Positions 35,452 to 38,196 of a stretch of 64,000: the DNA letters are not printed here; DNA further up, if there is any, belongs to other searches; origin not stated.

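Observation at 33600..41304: Orphan glycyl-radical enzyme module with a non-eliminase Cys loop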

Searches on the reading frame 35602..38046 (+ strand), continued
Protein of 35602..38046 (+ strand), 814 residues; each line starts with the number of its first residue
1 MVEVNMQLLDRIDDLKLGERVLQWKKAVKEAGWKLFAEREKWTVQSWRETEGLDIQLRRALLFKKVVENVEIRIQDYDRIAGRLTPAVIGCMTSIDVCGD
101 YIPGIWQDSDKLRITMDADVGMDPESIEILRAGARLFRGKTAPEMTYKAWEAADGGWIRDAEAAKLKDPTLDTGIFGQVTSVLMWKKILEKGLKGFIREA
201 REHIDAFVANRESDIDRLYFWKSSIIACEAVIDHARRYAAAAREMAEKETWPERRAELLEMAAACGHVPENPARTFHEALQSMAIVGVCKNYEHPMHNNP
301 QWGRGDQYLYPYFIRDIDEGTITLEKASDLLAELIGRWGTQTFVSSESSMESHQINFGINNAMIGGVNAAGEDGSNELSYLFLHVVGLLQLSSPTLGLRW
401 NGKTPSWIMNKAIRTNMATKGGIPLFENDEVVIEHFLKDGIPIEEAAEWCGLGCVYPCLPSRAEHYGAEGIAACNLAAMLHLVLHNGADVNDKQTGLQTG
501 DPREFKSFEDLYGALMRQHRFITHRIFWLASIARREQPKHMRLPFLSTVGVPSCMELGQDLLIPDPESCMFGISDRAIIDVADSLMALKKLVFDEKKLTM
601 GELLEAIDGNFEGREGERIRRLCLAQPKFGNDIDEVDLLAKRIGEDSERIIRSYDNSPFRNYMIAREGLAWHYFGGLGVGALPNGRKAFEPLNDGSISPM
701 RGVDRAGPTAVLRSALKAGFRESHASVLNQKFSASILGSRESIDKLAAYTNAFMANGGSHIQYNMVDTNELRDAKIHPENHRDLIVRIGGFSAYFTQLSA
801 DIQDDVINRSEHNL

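Call 59: search_protein_families(library=pfam, proteins=[L037:3373-5295:-, L037:5541-6200:-, L037:6423-6956:+, L037:15282-16565:+, L007:6665-7129:+, L031:6180-7568:-, L063:3785-5944:+, L063:3232-3783:+, L063:13599-14081:+, L041:8739-9467:+], max_evalue=0.001)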
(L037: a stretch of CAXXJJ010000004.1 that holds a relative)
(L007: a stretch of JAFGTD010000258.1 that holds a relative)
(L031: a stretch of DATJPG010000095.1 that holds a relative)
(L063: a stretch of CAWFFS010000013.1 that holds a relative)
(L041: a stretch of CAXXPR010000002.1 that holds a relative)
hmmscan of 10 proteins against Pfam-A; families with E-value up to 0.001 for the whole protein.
L037:3373-5295:- (640 aa): 2 families
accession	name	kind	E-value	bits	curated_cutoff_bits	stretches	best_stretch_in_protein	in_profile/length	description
PF00149.33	Metallophos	-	3.6e-15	57.3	21.5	1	34-338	2-189/191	Calcineurin-like phosphoesterase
PF20613.4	HipA_2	-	1.8e-05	24.6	27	1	542-581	112-157/240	HipA-like kinase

L037:5541-6200:- (219 aa): 1 family
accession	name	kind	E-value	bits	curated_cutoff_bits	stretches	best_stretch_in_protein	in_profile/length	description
PF00881.29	Nitroreductase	-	1.3e-19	71.4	23.5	1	47-214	4-165/167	Nitroreductase family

L037:6423-6956:+ (177 aa): 2 families
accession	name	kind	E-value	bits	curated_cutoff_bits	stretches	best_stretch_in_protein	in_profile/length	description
PF12728.13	HTH_17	-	1.6e-13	51.1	27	1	5-48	1-44/51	Helix-turn-helix domain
PF00376.29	MerR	-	0.00045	20.4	28.2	0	9-41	3-36/38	MerR family regulatory protein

L037:15282-16565:+ (427 aa): 2 families
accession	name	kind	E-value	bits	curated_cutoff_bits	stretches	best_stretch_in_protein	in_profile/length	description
PF12704.14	MacB_PCD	-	5.3e-31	109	27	1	26-271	1-206/207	MacB-like periplasmic core domain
PF02687.27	FtsX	-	3.1e-20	72.9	25.5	1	307-417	2-117/120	FtsX-like permease C-terminal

L007:6665-7129:+ (154 aa): 1 family
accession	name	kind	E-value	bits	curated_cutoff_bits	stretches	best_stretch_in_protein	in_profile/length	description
PF24696.1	UGSC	-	2.9e-06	28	25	1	67-153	5-91/172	UGSC family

L031:6180-7568:- (462 aa): 2 families
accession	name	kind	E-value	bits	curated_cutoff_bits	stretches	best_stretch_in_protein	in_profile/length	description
PF05977.19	MFS_3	-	1.2e-71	242.2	27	1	66-454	5-392/524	Transmembrane secretion effector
PF07690.21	MFS_1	-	6e-33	114.6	33.4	1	76-421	1-346/347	Major Facilitator Superfamily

L063:3785-5944:+ (719 aa): 3 families
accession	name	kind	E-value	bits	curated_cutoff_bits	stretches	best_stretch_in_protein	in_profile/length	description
PF20256.3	MoCoBD_2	-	1.4e-49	169.6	27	2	62-186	48-169/283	Molybdopterin cofactor-binding domain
PF02738.23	MoCoBD_1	-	4.9e-39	134.3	27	1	321-540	10-242/244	Molybdopterin cofactor-binding domain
PF01315.27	Ald_Xan_dh_C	-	1.6e-05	25.6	31.3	1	222-268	1-47/110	Aldehyde oxidase and xanthine dehydrogenase, a/b hammerhead domain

L063:3232-3783:+ (183 aa): 3 families
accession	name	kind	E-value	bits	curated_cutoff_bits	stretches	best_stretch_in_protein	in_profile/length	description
PF01799.25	Fer2_2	-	8.3e-31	106.4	30.3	1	100-173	1-75/75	[2Fe-2S] binding domain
PF00111.32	Fer2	-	1.9e-09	37.8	21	1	34-94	3-63/77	2Fe-2S iron-sulfur cluster binding domain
PF13085.11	Fer2_3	-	1.1e-06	29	27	1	64-106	50-91/107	2Fe-2S iron-sulfur cluster binding domain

L063:13599-14081:+ (160 aa): 0 families

L041:8739-9467:+ (242 aa): 1 family
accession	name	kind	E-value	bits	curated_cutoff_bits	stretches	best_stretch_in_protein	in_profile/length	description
PF07589.16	PEP-CTERM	-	0.00072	20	20.7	1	212-235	1-24/24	PEP-CTERM motif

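Call 62: find_encoding_contigs(protein=P0121, flank=8000, max_places=4)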
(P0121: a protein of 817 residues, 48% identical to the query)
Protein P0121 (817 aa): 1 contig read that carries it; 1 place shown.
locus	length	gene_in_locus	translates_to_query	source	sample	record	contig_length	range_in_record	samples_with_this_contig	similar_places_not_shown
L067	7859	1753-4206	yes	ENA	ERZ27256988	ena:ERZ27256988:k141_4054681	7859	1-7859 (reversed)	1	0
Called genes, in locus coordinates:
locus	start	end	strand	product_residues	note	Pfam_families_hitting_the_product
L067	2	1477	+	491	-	?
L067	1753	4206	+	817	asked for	PF02901:PFL-like, PF01228:Gly_radical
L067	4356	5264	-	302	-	PF13353:Fer4_12, PF00037:Fer4 (weak), PF13237:Fer4_10 (weak), PF14697:Fer4_21 (weak), PF12838:Fer4_7, PF13187:Fer4_9 (weak), PF12837:Fer4_6 (weak), PF04055:Radical_SAM, +2 more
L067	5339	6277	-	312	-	PF01073:3Beta_HSD, PF01370:Epimerase, PF02719:Polysacc_synt_2, PF04321:RmlD_sub_bind, PF07993:NAD_binding_4, PF08659:KR (weak), PF13460:NAD_binding_10 (weak), PF16363:GDP_Man_Dehyd, +1 more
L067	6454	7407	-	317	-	PF12802:MarR_2 (faint), PF13463:HTH_27 (faint)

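Call 63: find_encoding_contigs(protein=P0123, flank=8000, max_places=4)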
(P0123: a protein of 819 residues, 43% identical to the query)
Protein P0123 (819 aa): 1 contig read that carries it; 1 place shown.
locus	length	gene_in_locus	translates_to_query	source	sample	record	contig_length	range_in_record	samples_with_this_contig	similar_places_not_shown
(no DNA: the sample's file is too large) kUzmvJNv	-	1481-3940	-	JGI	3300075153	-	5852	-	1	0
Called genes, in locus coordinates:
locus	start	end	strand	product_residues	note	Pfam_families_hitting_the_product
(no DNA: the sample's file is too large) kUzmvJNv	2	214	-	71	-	?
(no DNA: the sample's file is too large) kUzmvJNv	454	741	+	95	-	-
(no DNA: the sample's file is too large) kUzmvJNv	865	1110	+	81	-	-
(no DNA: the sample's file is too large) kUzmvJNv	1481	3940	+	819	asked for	PF02901:PFL-like, PF01228:Gly_radical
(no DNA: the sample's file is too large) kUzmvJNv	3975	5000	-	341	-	PF00795:CN_hydrolase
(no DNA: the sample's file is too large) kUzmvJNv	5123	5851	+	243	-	?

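Call 68: search_protein_families(library=ncbifam, proteins=[L050:4161-5564:+, L050:5661-7049:+, L053:12450-13403:+, L052:14696-15205:+, L050:8548-9396:-, L050:9393-11432:-, L047:14128-15369:+, L050:11684-14125:+, L053:19433-21889:-], max_evalue=0.00001)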
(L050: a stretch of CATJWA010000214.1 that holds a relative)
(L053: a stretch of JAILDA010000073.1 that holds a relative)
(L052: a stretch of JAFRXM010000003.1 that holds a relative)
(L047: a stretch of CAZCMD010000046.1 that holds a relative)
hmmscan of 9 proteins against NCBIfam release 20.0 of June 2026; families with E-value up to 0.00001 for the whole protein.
L050:4161-5564:+ (467 aa): 2 families
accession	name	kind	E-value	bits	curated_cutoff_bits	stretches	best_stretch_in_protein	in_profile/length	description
NF042438.1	PrpD_hiGCgrampos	equivalog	1.1e-09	37.4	950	1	26-149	37-160/499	2-methylcitrate dehydratase PrpD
NF006943.0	PRK09425.1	equivalog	5.3e-06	25.4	575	0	6-235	13-244/480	bifunctional 2-methylcitrate dehydratase/aconitate hydratase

L050:5661-7049:+ (462 aa): 2 families
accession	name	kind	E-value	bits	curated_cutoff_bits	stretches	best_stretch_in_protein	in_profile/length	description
NF006943.0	PRK09425.1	equivalog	7.1e-07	28.3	575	1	8-382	13-390/480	bifunctional 2-methylcitrate dehydratase/aconitate hydratase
NF042438.1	PrpD_hiGCgrampos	equivalog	3.3e-06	26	950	1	32-146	38-157/499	2-methylcitrate dehydratase PrpD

L053:12450-13403:+ (317 aa): 19 families
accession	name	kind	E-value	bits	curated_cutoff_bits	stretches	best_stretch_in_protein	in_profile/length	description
NF004783.0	PRK06129.1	equivalog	7.1e-45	153.8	347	1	6-240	3-237/315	3-hydroxyacyl-CoA dehydrogenase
NF006125.0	PRK08269.1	equivalog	2.2e-41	142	427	1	6-302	6-308/334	3-hydroxybutyryl-CoA dehydrogenase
NF042925.1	FHMPC_DH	equivalog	1.9e-35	122.6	500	1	7-295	2-285/304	5-formyl-3-hydroxy-2-methylpyridine 4-carboxylate 5-dehydrogenase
NF006124.0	PRK08268.1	subfamily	5.6e-35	121.3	508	1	2-298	4-295/507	3-hydroxyacyl-CoA dehydrogenase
NF005716.0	PRK07531.1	equivalog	4.4e-34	118.1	592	1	70-240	65-235/495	carnitine 3-dehydrogenase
NF005471.0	PRK07066.1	equivalog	4.4e-30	104.8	414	1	6-241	8-239/321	L-carnitine dehydrogenase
NF004474.0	PRK05808.1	subfamily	9.7e-30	103.8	408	1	6-226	4-222/283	3-hydroxybutyryl-CoA dehydrogenase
NF006143.0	PRK08293.1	equivalog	6.4e-29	101.2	312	1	6-291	5-288/291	3-hydroxyacyl-CoA dehydrogenase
NF006722.0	PRK09260.1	equivalog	5e-27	94.9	429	1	8-291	5-282/289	3-hydroxyacyl-CoA dehydrogenase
NF004699.0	PRK06035.1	equivalog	1.3e-25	90.2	500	1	6-293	4-293/294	3-hydroxyacyl-CoA dehydrogenase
TIGR02279.1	PaaC-3OHAcCoADH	equivalog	1.5e-25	90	669.4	1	4-296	4-291/503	3-hydroxyacyl-CoA dehydrogenase PaaH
NF005875.0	PRK07819.1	subfamily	1.2e-22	80.7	319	1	4-290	4-286/287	3-hydroxybutyryl-CoA dehydrogenase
NF005715.0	PRK07530.1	equivalog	9.4e-22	77.7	420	1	6-292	5-285/292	3-hydroxybutyryl-CoA dehydrogenase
NF008727.0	PRK11730.1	equivalog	3.1e-19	68.8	870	1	6-227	314-532/717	fatty acid oxidation complex subunit alpha FadB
NF008363.0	PRK11154.1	equivalog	3.5e-19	68.4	869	1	6-292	310-588/708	fatty acid oxidation complex subunit alpha FadJ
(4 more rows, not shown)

L052:14696-15205:+ (169 aa): 0 families

L050:8548-9396:- (282 aa): 0 families

L050:9393-11432:- (679 aa): 85 families (the best 25 are shown)
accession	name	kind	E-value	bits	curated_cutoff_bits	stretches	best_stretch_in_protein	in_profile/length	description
NF045599.1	bili_reduct_long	exception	4.5e-111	372.1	750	1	15-679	2-641/641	bilirubin reductase, long form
NF041087.1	bile_acid_BaiCD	equivalog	2.1e-104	349.9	825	1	11-679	1-642/642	bile acid Fe-S flavoenzyme BaiCD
TIGR03997.1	mycofact_OYE_2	equivalog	2e-100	337.1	793.15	1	13-678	1-644/645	mycofactocin system FadH/OYE family oxidoreductase 2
NF045592.1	bili_reduct_N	equivalog_domain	2e-59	201.6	425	1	14-386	2-363/363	bilirubin reductase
NF010047.0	PRK13523.1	equivalog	2.5e-53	181.3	431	1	12-358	3-324/339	NADPH dehydrogenase NamA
TIGR03996.1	mycofact_OYE_1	hypoth_equivalog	6.8e-53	180.1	627.9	1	20-671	8-628/633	mycofactocin system FadH/OYE family oxidoreductase 1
NF006101.0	PRK08255.1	equivalog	9.5e-45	152.9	1078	1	12-355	397-731/768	bifunctional salicylyl-CoA 5-hydroxylase/oxidoreductase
NF007899.0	PRK10605.1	subfamily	4.6e-29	101.8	403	1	12-356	4-339/365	N-ethylmaleimide reductase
TIGR02053.1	MerA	equivalog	4.1e-20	72.2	454.45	1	493-650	128-281/465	mercury(II) reductase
TIGR01350.1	lipoamide_DH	equivalog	3.4e-19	68.9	408.8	1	475-640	115-273/461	dihydrolipoyl dehydrogenase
NF009410.0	PRK12771.1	subfamily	4.4e-19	68.5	516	1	405-521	137-251/566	NAD(P)-binding protein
NF004945.0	PRK06292.2-3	equivalog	7.2e-18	64.7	494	1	490-644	125-275/457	dihydrolipoyl dehydrogenase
TIGR03315.1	Se_ygfK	equivalog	1.4e-16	59.1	835.3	1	406-678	537-834/1012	putative selenate reductase subunit YgfK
NF010311.1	PRK13748.1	subfamily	1.4e-15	57.2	600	1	490-636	227-364/560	mercury(II) reductase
NF004776.0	PRK06116.1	equivalog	2.7e-15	56.3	480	1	494-640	131-269/450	glutathione-disulfide reductase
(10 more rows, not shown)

L047:14128-15369:+ (413 aa): 0 families

L050:11684-14125:+ (814 aa): 12 families
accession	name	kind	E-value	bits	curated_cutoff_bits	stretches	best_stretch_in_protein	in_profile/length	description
TIGR01774.1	PFL2-3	subfamily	4.4e-140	468.4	678.2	1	11-814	3-781/786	formate C-acetyltransferase/glycerol dehydratase family glycyl radical enzyme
NF048009.1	SfplDhtHpfGKleb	equivalog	5.3e-131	438.3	1000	1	7-814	22-819/824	(2S)-3-sulfopropanediol dehydratase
NF043068.1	glycl_HYPD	equivalog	8.9e-130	434.1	1100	1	11-814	1-779/784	trans-4-hydroxy-L-proline dehydratase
NF048011.1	SfplDhtHpsGDes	equivalog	2.9e-118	396.3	1000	1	11-814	23-816/821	(2S)-3-sulfopropanediol dehydratase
TIGR04394.1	choline_CutC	equivalog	9.6e-116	388.2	1050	1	11-814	2-783/789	choline trimethylamine-lyase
NF033718.1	indole_decarb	equivalog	3.8e-107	359.5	1100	1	8-814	29-863/868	indoleacetate decarboxylase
NF007437.0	PRK09983.1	equivalog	3.8e-100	336.1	1109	1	11-814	2-760/765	formate C-acetyltransferase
NF033715.1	glycyl_HPDL_Lrg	equivalog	3.7e-93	312.9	1150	2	630-814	712-896/901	4-hydroxyphenylacetate decarboxylase large subunit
TIGR01255.1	pyr_form_ly_1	equivalog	8.7e-29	100.5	994.2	1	274-814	231-738/744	formate C-acetyltransferase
NF038360.1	rad_fix_GrcA3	exception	1.2e-11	44.5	158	1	756-814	14-72/78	autonomous glycyl radical cofactor GrcA3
NF008341.1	PRK11127.1-1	equivalog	7.2e-10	38.7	145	1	761-814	21-74/80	autonomous glycyl radical cofactor GrcA2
TIGR04365.1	spare_glycyl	equivalog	1.3e-07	32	170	1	760-814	66-120/126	autonomous glycyl radical cofactor GrcA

L053:19433-21889:- (818 aa): 11 families
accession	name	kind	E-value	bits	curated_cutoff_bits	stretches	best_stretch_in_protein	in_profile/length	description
NF048011.1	SfplDhtHpsGDes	equivalog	2.4e-129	433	1000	1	194-816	188-820/821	(2S)-3-sulfopropanediol dehydratase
TIGR04394.1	choline_CutC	equivalog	1.4e-127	427.3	1050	1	16-816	2-787/789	choline trimethylamine-lyase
TIGR01774.1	PFL2-3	subfamily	4.1e-121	405.6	678.2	1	15-815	2-784/786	formate C-acetyltransferase/glycerol dehydratase family glycyl radical enzyme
NF033718.1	indole_decarb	equivalog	1.4e-119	400.7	1100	1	195-815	220-866/868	indoleacetate decarboxylase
NF043068.1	glycl_HYPD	equivalog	9e-110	368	1100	1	186-816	152-783/784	trans-4-hydroxy-L-proline dehydratase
NF048009.1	SfplDhtHpfGKleb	equivalog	5.1e-103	345.7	1000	1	187-814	180-821/824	(2S)-3-sulfopropanediol dehydratase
NF033715.1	glycyl_HPDL_Lrg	equivalog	2.4e-99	333.4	1150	2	202-614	238-676/901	4-hydroxyphenylacetate decarboxylase large subunit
NF007437.0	PRK09983.1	equivalog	1.4e-92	311.1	1109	1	15-815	1-763/765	formate C-acetyltransferase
TIGR01255.1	pyr_form_ly_1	equivalog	5e-27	94.7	994.2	1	282-815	231-741/744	formate C-acetyltransferase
NF038360.1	rad_fix_GrcA3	exception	2.1e-10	40.5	158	1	743-814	3-74/78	autonomous glycyl radical cofactor GrcA3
TIGR04365.1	spare_glycyl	equivalog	6.3e-07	29.7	170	1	758-814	66-122/126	autonomous glycyl radical cofactor GrcA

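Call 84: search_protein_families(library=pfam, proteins=[L037:23-1855:-, L037:2040-3350:-, L037:16576-17649:-, L037:18927-20801:-, L037:20849-22441:-, L041:13464-14357:+, L041:14448-15503:-, L041:15513-16601:-, L041:17553-19697:-, L041:20259-21560:+], max_evalue=0.00001)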
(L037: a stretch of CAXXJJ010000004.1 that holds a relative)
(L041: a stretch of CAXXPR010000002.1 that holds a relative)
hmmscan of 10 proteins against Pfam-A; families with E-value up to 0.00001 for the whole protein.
L037:23-1855:- (610 aa): 2 families
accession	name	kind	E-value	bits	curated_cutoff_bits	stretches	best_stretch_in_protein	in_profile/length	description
PF00654.25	Voltage_CLC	-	6.1e-96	322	24.8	1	92-435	1-346/346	Voltage gated chloride channel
PF00571.33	CBS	-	1.1e-18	67.8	24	2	535-590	2-55/57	CBS domain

L037:2040-3350:- (436 aa): 1 family
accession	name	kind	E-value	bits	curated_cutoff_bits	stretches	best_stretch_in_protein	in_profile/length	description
PF03219.20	TLC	-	1.2e-08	34.7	21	1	348-405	405-462/491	TLC ATP/ADP transporter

L037:16576-17649:- (357 aa): 0 families

L037:18927-20801:- (624 aa): 2 families
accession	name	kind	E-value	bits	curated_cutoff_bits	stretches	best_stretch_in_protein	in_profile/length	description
PF01314.23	AFOR_C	-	5e-18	65.9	27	1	259-444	27-196/385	Aldehyde ferredoxin oxidoreductase, domains 2 & 3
PF02730.20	AFOR_N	-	5.7e-16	59.3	29.8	1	35-209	45-196/199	Aldehyde ferredoxin oxidoreductase, N-terminal domain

L037:20849-22441:- (530 aa): 1 family
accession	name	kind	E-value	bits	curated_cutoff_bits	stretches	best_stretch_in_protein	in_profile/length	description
PF03176.21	MMPL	-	1.9e-25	90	20.5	1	298-518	76-301/333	MMPL family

L041:13464-14357:+ (297 aa): 0 families

L041:14448-15503:- (351 aa): 1 family
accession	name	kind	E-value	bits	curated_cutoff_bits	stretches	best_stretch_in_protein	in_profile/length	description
PF01609.27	DDE_Tnp_1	-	6e-10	39.7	23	1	73-266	37-200/200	Transposase DDE domain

L041:15513-16601:- (362 aa): 2 families
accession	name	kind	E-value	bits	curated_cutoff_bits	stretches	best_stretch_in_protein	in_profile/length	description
PF13683.12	rve_3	-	1.5e-12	47.5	26.5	1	244-304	7-67/67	Integrase core domain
PF00665.32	rve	-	1.7e-12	47.9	32.6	1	146-250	3-102/102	Integrase core domain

L041:17553-19697:- (714 aa): 1 family
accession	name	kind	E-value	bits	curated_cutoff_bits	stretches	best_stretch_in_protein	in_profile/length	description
PF05569.17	Peptidase_M56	-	7.8e-31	107.8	31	1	101-336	56-295/296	BlaR1 peptidase M56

L041:20259-21560:+ (433 aa): 4 families
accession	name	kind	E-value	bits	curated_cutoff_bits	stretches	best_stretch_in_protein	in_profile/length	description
PF08448.16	PAS_4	-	1e-15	58.3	23.1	1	137-249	2-108/110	PAS fold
PF00989.32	PAS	-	4.6e-13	49.6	22.6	0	259-322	6-71/113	PAS fold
PF13426.13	PAS_9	-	1.1e-10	42.2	27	0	140-248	1-103/103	PAS domain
PF13188.13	PAS_8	-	6.8e-06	26.2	21.8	0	259-287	6-34/65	PAS domain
